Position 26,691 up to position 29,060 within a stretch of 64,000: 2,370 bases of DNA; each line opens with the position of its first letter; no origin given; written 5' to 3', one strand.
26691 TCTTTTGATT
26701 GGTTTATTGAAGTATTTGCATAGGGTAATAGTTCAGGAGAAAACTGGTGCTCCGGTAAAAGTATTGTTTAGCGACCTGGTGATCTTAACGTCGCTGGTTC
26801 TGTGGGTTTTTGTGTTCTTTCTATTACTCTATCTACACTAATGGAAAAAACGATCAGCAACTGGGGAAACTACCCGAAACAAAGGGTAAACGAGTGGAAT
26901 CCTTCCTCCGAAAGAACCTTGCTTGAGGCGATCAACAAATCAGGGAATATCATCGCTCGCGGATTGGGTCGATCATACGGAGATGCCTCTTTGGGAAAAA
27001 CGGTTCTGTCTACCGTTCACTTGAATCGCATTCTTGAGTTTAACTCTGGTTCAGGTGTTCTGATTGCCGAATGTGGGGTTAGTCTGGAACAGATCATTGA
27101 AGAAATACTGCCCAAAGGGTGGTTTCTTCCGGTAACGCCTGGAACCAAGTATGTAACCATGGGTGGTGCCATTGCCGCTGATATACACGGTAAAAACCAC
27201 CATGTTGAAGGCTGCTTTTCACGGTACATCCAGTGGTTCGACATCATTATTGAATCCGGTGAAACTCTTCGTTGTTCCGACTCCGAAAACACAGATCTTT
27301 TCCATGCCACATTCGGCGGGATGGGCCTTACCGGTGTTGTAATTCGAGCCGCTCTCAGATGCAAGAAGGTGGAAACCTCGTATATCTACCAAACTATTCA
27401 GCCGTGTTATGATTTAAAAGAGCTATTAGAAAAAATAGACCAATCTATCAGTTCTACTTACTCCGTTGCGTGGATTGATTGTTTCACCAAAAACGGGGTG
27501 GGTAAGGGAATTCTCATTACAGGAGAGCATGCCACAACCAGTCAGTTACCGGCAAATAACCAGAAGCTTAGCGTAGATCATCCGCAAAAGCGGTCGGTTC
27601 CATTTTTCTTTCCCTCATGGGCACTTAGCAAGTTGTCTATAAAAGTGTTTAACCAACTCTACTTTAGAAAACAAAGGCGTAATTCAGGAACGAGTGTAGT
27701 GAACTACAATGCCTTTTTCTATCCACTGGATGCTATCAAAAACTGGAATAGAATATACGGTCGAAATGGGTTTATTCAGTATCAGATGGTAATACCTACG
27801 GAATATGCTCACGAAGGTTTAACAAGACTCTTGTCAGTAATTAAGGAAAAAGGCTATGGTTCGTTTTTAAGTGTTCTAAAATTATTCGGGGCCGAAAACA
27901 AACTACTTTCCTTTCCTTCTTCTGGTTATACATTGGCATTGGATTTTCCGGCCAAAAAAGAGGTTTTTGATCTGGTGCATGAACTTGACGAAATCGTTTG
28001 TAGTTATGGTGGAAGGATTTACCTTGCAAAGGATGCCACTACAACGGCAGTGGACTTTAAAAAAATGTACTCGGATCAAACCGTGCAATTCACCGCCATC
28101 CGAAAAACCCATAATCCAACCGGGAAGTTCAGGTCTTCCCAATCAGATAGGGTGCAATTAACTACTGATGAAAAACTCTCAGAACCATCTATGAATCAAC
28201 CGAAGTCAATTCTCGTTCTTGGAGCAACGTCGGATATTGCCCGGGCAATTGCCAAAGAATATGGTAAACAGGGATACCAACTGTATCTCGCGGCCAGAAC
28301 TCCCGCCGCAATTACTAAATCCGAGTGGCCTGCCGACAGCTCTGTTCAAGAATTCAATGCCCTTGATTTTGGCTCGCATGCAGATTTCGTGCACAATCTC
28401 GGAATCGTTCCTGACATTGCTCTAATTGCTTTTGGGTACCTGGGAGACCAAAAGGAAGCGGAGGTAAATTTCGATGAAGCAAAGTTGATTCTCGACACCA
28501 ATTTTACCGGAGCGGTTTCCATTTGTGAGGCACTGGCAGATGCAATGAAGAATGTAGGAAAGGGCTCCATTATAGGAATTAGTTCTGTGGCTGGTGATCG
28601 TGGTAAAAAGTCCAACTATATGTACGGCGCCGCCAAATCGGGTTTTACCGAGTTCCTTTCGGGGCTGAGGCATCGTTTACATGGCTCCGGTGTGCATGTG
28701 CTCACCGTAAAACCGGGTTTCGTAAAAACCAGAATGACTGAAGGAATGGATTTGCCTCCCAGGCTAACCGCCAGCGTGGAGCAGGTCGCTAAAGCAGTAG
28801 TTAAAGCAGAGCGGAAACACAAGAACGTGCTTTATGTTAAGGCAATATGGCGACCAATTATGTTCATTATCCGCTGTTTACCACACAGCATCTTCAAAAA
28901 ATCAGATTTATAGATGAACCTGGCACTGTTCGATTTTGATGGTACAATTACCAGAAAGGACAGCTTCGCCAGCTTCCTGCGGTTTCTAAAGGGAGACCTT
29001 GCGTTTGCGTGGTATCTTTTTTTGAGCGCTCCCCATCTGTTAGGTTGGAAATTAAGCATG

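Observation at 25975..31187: DPA-pathway-like operon in a Bacteroidota genome: UbiA phosphoribosyltransferase, fused DprE1-DprE2, HAD phosphatase, GT-C transferase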

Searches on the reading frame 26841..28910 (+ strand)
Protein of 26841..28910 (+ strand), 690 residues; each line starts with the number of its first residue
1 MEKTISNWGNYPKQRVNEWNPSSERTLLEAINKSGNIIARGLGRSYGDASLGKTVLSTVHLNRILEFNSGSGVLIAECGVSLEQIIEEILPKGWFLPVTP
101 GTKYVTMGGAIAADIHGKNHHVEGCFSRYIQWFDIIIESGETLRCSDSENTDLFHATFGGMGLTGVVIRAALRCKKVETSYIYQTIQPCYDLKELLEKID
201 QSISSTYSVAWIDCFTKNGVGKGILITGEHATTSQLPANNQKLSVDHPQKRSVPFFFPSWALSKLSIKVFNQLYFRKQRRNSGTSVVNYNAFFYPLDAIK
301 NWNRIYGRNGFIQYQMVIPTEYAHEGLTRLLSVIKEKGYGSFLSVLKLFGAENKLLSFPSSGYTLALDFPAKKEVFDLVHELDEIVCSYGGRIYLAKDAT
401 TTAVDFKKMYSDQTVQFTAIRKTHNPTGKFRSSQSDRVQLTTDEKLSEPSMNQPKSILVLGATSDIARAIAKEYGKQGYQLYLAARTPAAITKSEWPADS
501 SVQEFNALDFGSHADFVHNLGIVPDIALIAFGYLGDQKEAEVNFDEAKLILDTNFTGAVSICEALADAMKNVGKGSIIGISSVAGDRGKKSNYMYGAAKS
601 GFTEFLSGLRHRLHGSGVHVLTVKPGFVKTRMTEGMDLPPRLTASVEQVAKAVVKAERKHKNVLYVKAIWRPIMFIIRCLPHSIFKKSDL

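Call 3: search_protein_families(library=pfam, proteins=[window:26841-28910:+], max_evalue=0.01)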
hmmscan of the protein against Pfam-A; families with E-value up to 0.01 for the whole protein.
window:26841-28910:+ (690 aa): 5 families
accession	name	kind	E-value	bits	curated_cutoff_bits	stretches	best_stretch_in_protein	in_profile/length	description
PF00106.31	adh_short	-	6.8e-27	94.7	26.6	1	455-634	1-188/195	short chain dehydrogenase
PF01565.28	FAD_binding_4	-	5e-19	68.8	26.4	1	31-146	20-139/139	FAD binding domain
PF13561.12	adh_short_C2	-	5.4e-18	65.9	27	1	461-649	1-197/236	Enoyl-(Acyl carrier protein) reductase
PF04030.19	ALO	-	2.2e-05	24.8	23.1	1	378-437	199-257/258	D-arabinono-1,4-lactone oxidase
PF01370.27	Epimerase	-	0.008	16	20.9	0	457-589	1-124/240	NAD dependent epimerase/dehydratase family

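Call 4: search_protein_families(library=ncbifam, proteins=[window:26841-28910:+], max_evalue=0.01)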
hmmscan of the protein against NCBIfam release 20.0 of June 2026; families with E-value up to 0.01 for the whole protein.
window:26841-28910:+ (690 aa): 171 families (the best 25 are shown)
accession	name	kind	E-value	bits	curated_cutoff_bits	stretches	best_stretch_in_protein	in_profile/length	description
NF053785.1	DcplphribOxDprE1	equivalog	4.9e-124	414.9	500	1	8-440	8-449/449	decaprenylphosphoryl-beta-D-ribose oxidase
NF005489.0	PRK07102.1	equivalog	6.7e-89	297.7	267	1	455-690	2-243/243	SDR family oxidoreductase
NF053786.1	DcplherypntRedDprE2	equivalog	4.1e-61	206.8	250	1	451-687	5-249/252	decaprenylphospho-beta-D-erythro-pentofuranosid-2-ulose 2-reductase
NF004110.0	PRK05599.1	equivalog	1.5e-39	136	362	1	456-687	2-243/246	SDR family oxidoreductase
NF005437.0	PRK07024.1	equivalog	1.5e-27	96.6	266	1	453-685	3-243/259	SDR family oxidoreductase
NF006099.0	PRK08251.1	equivalog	5e-25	88.1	253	1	453-687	3-248/250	SDR family oxidoreductase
NF009466.0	PRK12826.1-2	subfamily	3e-21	76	222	1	455-657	4-216/248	3-oxoacyl-ACP reductase FabG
NF006118.0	PRK08264.1-4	subfamily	5.8e-21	75.1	279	1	455-670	6-220/244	SDR family oxidoreductase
NF005878.0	PRK07825.1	subfamily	1.2e-19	70.7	287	1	455-684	10-244/278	short chain dehydrogenase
NF047420.2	EF_P_mod_YmfI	equivalog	1.6e-19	70.6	238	1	457-636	2-186/236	elongation factor P 5-aminopentanone reductase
NF004765.0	PRK06101.1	equivalog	4.8e-18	65.2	406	1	456-684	3-230/241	SDR family oxidoreductase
TIGR01830.1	3oxo_ACP_reduc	equivalog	5.6e-18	65.5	297.75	1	458-637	2-190/239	3-oxoacyl-[acyl-carrier-protein] reductase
TIGR01829.1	AcAcCoA_reduct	subfamily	1.9e-16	60.5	302.1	1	458-636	4-191/242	acetoacetyl-CoA reductase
NF005559.1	PRK07231.1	subfamily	1.9e-16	60.3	215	1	454-635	4-193/249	glucose 1-dehydrogenase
NF004823.0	PRK06179.1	subfamily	2.6e-16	59.9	310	1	451-648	2-199/271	oxidoreductase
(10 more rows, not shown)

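Call 7: search_solved_structures(query=window:26841-28910:+, max_evalue=1e-10, show_alignments=3)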
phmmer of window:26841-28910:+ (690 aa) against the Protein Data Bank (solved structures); distinct sequences matched with E-value up to 1e-10: 26.
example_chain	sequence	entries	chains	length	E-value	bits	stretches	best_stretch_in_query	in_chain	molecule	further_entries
4aut_A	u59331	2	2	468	8.6e-87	295.2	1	27-440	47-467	DECAPRENYL-PHOSPHORYL-BETA-D-RIBOFURANOSE-2-OXIDOREDUCTASE | DprE1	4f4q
21gq_A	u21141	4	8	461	5.4e-83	282.6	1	36-440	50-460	Decaprenylphosphoryl-beta-D-ribose oxidase | Oxidoreductase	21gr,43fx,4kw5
5oep_A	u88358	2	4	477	5.9e-83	282.5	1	36-440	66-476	Decaprenylphosphoryl-beta-D-ribose oxidase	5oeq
6hfv_A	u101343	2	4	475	6e-83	282.5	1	36-440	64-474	Decaprenylphosphoryl-beta-D-ribose oxidase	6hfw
4p8c_A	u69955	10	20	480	6.1e-83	282.5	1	36-440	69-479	Probable decaprenylphosphoryl-beta-D-ribose oxidase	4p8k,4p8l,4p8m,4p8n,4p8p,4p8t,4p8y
4fdn_A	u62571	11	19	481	6.1e-83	282.5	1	36-440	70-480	oxidoreductase DprE1 | Probable decaprenylphosphoryl-beta-D-ribose oxidase | decaprenylphosphoryl-beta-D-ribose oxidase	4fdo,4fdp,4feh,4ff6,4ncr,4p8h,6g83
5oel_A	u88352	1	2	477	2.9e-82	280.2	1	36-440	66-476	Decaprenylphosphoryl-beta-D-ribose oxidase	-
21gt_B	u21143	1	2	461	3.7e-82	279.9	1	36-440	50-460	Decaprenylphosphoryl-beta-D-ribose oxidase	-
4g3t_A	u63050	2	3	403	9.9e-81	275.2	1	45-440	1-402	oxidoreductase DprE1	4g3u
21gq_C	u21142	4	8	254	1.7e-37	132.3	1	451-688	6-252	Decaprenylphosphoryl-2-keto-beta-D-erythro-pentose reductase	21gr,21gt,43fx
6ixj_A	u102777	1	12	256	6.9e-15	57.6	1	452-633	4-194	Sulfoacetaldehyde reductase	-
4wjz_A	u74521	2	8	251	9.1e-12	47.3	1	455-650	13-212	3-oxoacyl-[acyl-carrier-protein] reductase FabG | 3-oxoacyl-[acyl-carrier protein] reductase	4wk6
7emg_A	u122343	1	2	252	1.2e-11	46.9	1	454-637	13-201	3-oxoacyl-[acyl-carrier-protein] reductase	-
3rro_A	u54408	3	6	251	1.3e-11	46.8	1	455-650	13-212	3-ketoacyl-(acyl-carrier-protein) reductase | 3-oxoacyl-[acyl-carrier protein] reductase | 3-oxoacyl-[acyl-carrier-protein] reductase FabG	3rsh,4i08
3op4_A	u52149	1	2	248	1.4e-11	46.7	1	455-650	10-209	3-oxoacyl-[acyl-carrier protein] reductase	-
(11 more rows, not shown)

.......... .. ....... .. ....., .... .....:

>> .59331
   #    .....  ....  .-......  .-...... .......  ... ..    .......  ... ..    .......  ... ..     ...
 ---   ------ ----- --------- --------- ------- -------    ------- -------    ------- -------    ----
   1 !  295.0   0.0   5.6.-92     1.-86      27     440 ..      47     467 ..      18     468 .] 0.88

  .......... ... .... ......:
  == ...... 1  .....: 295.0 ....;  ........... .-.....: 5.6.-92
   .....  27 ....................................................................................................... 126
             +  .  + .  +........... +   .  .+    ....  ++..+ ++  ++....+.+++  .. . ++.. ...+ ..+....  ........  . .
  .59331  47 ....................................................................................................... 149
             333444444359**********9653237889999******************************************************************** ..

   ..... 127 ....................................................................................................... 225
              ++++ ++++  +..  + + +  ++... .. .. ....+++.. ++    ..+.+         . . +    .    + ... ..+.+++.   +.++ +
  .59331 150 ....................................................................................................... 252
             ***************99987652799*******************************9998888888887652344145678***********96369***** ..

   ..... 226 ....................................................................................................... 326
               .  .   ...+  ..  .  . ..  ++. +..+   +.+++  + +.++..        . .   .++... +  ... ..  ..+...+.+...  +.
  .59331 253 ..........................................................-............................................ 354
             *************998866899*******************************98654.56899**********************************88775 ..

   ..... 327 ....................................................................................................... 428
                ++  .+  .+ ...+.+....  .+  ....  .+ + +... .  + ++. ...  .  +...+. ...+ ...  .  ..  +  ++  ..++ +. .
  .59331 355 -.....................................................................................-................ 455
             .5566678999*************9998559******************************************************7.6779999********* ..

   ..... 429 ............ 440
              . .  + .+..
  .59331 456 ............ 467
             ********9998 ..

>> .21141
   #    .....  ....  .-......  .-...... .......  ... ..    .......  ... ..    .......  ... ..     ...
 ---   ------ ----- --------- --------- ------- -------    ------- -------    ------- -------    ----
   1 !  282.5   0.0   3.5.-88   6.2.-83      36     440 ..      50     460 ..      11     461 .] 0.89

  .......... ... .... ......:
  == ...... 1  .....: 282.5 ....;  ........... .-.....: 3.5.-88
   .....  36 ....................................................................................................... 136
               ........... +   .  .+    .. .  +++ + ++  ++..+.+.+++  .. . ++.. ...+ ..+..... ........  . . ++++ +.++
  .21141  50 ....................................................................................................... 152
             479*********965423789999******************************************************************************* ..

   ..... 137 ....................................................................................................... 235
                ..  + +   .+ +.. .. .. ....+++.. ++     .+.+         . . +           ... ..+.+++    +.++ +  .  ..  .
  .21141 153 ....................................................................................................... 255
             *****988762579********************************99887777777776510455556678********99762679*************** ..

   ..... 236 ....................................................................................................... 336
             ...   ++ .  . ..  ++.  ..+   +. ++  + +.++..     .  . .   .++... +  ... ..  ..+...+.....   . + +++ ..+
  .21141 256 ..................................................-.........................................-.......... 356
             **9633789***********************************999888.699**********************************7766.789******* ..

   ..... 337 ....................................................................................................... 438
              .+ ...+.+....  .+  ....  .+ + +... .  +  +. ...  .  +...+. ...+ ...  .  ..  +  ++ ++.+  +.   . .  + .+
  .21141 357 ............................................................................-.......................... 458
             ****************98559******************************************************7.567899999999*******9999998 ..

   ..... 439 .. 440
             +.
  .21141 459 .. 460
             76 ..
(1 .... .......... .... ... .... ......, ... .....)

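Call 11: find_homologous_proteins(query=window:26841-28910:+, max_evalue=1e-20)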
Query window:26841-28910:+ (690 aa): 7999 proteins with E <= 1e-20 among 8000 candidates; the best 120 are listed.
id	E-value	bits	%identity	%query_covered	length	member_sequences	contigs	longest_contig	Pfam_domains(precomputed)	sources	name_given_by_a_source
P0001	0.0e+0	1580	100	100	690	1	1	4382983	PF04030.20,PF13561.13,PF01565.29,PF00106.32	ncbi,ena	-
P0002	5.7e-220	750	51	100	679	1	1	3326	PF13561.13,PF01565.29,PF00106.32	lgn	-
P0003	8.6e-219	746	52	98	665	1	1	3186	PF13561.13,PF01565.29,PF00106.32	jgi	jgi:decaprenylphospho-beta-D-ribofuranose 2-oxidase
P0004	1.2e-212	726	51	100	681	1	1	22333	PF13561.13,PF01565.29,PF00106.32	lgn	-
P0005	3.8e-209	714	49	100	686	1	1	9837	PF08659.17,PF13561.13,PF01565.29,PF00106.32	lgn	-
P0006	5.2e-208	711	48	100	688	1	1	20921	PF08659.17,PF13561.13,PF01565.29,PF00106.32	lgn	-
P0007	1.5e-202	693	46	99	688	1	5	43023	PF08659.17,PF13561.13,PF01565.29,PF00106.32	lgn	-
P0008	1.9e-199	682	47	99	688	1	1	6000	PF13561.13,PF01565.29,PF00106.32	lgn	-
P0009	5.3e-199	681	48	99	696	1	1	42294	PF13561.13,PF01565.29,PF00106.32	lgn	-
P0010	4.8e-195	668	46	99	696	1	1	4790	PF13561.13,PF01565.29,PF00106.32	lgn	-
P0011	7.3e-191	654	44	99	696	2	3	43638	PF13561.13,PF01565.29,PF00106.32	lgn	-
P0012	8.5e-191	654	45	99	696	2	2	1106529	PF13561.13,PF01565.29,PF00106.32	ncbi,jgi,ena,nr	ncbi:MAG TPA: SDR family oxidoreductase [Cyclobacteriaceae bacterium]|nr:SDR family oxidoreductase [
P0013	6.6e-190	651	45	100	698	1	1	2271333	PF04030.20,PF13561.13,PF01565.29,PF00106.32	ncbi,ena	-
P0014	1.4e-189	650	46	100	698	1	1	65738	PF04030.20,PF13561.13,PF01565.29,PF00106.32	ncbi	-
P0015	1.4e-188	646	45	99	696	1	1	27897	PF13561.13,PF01565.29,PF00106.32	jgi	jgi:FAD/FMN-containing dehydrogenase/short-subunit dehydrogenase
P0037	1.0e-169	584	42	99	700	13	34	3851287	PF13561.13,PF01565.29,PF00106.32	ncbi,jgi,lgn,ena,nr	ncbi:MAG: SDR family oxidoreductase [Flavobacteriales bacterium]|jgi:short-subunit dehydrogenase/FAD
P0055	6.3e-155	535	53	63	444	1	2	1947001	PF04030.20,PF01565.29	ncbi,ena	-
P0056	1.1e-154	534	39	99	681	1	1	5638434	PF13561.13,PF01565.29,PF00106.32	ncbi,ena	-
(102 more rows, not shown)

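Call 12: find_related_loci(query=window:26841-28910:+, collection=genome_contigs, flank=8000)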
Query window:26841-28910:+ (690 aa) in genome_contigs; peptide patterns used: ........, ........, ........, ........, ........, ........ (x = any residue, [..] = any of these).
37 stretches matched a pattern; 14 encode a relative of the query (tblastn E <= 1e-3); 14 distinct loci.
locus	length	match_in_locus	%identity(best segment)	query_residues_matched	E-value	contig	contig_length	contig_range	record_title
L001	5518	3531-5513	44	34-682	0e+0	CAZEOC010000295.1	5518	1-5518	MAG TPA_asm: uncultured Saprospiraceae bacterium isolate SRP065251_co2_40 genome assembly, contig: NODE_15521_length_551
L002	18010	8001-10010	41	3-685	2e-170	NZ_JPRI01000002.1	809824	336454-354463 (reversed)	Chryseobacterium vrystaatense strain LMG 22846 contig02, whole genome shotgun sequence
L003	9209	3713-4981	48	2-421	3e-130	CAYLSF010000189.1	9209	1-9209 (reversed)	MAG TPA_asm: uncultured Saprospiraceae bacterium isolate SRP135972_co1_130 genome assembly, contig: NODE_10502_length_92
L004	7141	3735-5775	45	3-685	1e-154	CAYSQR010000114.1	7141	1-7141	MAG TPA_asm: uncultured Kaistella sp. isolate SRP344714_co1_26 genome assembly, contig: NODE_18233_length_7141_cov_3.812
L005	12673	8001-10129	46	1-685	4e-124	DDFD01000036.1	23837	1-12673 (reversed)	MAG TPA_asm: Flavobacteriales bacterium UBA1937 UBA1937_contig_4460, whole genome shotgun sequence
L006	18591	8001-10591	48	3-690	7e-123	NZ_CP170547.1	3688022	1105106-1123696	Epilithonimonas sp. UC225_85 chromosome, complete genome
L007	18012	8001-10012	45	3-685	2e-152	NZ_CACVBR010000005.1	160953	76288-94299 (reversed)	Chryseobacterium potabilaquae strain CECT 9293 isolate 130820 UF 26, whole genome shotgun sequence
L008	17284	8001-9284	45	3-438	2e-122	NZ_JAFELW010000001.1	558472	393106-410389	Riemerella anatipestifer strain RCAD1090 125_scaffolds_0, whole genome shotgun sequence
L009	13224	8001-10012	45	3-685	8e-151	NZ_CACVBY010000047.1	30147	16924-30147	Chryseobacterium fistulae strain CECT 9393 isolate 170515 CSA 11, whole genome shotgun sequence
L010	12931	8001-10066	46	3-690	1e-120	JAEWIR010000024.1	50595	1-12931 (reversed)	MAG: Bacteroidetes bacterium isolate OH_PBrB_115 k127_332107, whole genome shotgun sequence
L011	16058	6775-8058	45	3-438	1e-120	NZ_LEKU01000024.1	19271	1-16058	Riemerella anatipestifer strain NJ-1 NODE_24, whole genome shotgun sequence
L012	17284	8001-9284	45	3-438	2e-118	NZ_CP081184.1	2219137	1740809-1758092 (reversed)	Riemerella anatipestifer strain RCAD0997 chromosome, complete genome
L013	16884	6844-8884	48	3-687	2e-121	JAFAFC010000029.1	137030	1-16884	MAG: Bacteroidetes bacterium isolate OH_SBlB_16 k127_1391833, whole genome shotgun sequence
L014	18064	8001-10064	43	3-685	1e-179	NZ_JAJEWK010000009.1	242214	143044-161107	Chryseobacterium sp. MFBS3-17 MFBS3-17_ctg0005, whole genome shotgun sequence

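Call 20: search_protein_families(library=pfam, proteins=[L002:1558-3201:+, L002:3228-3884:+, L002:3941-5656:+, L002:5785-6273:+, L002:6302-6988:+, L002:10624-11106:+, L002:11112-12284:+, L002:13145-14377:+, L008:9306-10262:+, L008:10279-11043:+], max_evalue=0.001)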
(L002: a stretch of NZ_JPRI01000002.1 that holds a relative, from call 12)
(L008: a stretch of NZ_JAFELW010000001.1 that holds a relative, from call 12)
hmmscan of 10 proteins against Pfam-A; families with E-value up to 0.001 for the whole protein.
L002:1558-3201:+ (548 aa): 2 families
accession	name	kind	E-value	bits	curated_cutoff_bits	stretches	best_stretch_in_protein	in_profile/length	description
PF10502.14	Peptidase_S26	-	1.5e-38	132.9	22.9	2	135-283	5-100/168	Signal peptidase, peptidase S26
PF18936.5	DUF5684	-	1.6e-17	64.3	27.4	1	36-109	3-76/81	Family of unknown function (DUF5684)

L002:3228-3884:+ (219 aa): 1 family
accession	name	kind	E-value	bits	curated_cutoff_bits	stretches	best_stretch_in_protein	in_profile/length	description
PF08889.16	WbqC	-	2.7e-29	103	21.3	1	24-155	4-136/218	WbqC-like protein family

L002:3941-5656:+ (572 aa): 1 family
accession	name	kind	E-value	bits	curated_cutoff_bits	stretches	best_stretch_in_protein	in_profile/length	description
PF00082.27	Peptidase_S8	-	2.9e-49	168.4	21.8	1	80-525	2-278/288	Subtilase family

L002:5785-6273:+ (163 aa): 1 family
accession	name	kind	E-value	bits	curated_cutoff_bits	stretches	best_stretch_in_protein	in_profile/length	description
PF13648.12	Lipocalin_4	-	0.00089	20.5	22.4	0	38-109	1-67/89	Lipocalin-like domain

L002:6302-6988:+ (229 aa): 5 families
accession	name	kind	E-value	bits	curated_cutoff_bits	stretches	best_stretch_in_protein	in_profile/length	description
PF00691.25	OmpA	-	4.4e-27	94.7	27.2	1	115-209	2-98/98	OmpA family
PF13488.11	Gly-zipper_Omp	-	3.7e-09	36.8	25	1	37-84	1-45/46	Glycine zipper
PF13441.11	Gly-zipper_YMGG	-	5.1e-07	29.7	28.9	1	32-75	4-44/45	YMGG-like Gly-zipper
PF05433.20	Rick_17kDa_Anti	-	6.5e-07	29.6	24.2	1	38-78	2-43/43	Glycine zipper 2TM domain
PF05359.17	DUF748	-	1.7e-06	26.9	50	1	112-154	880-922/1037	Domain of Unknown Function (DUF748)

L002:10624-11106:+ (161 aa): 0 families

L002:11112-12284:+ (391 aa): 3 families
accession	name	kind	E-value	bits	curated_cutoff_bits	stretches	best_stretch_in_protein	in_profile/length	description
PF00266.25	Aminotran_5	-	1e-75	255.5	21.5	1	4-370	1-371/371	Aminotransferase class-V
PF01212.27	Beta_elim_lyase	-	8.6e-08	32.3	27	1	63-179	48-170/288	Beta-eliminating lyase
PF00155.27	Aminotran_1_2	-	1.3e-06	28.3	19.7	1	48-187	45-191/361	Aminotransferase class I and II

L002:13145-14377:+ (411 aa): 3 families
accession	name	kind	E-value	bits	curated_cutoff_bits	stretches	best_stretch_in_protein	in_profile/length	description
PF13102.12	Phage_int_SAM_5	-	1.1e-17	64.6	22.3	1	108-212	1-96/98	Phage integrase SAM-like domain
PF17293.8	Arm-DNA-bind_5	-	2.7e-16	60.3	22.6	1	9-96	1-87/87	Arm DNA-binding domain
PF00589.27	Phage_integrase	-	4.7e-15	56.2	27.1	1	224-388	3-170/172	Phage integrase family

L008:9306-10262:+ (319 aa): 2 families
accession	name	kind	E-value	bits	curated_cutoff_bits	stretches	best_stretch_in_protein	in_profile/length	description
PF08885.17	GSCFA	-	1.7e-85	287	25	1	21-258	1-237/237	GSCFA family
PF13472.12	Lipase_GDSL_2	-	0.00043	21.3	32.9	1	93-249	39-174/178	GDSL-like Lipase/Acylhydrolase family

L008:10279-11043:+ (255 aa): 1 family
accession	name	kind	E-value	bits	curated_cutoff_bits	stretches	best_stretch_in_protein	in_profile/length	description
PF01026.27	TatD_DNase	-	1.2e-74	251.4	27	1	2-253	1-253/253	TatD related DNase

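Call 21: find_encoding_contigs(protein=P0001, flank=10000, max_places=3)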
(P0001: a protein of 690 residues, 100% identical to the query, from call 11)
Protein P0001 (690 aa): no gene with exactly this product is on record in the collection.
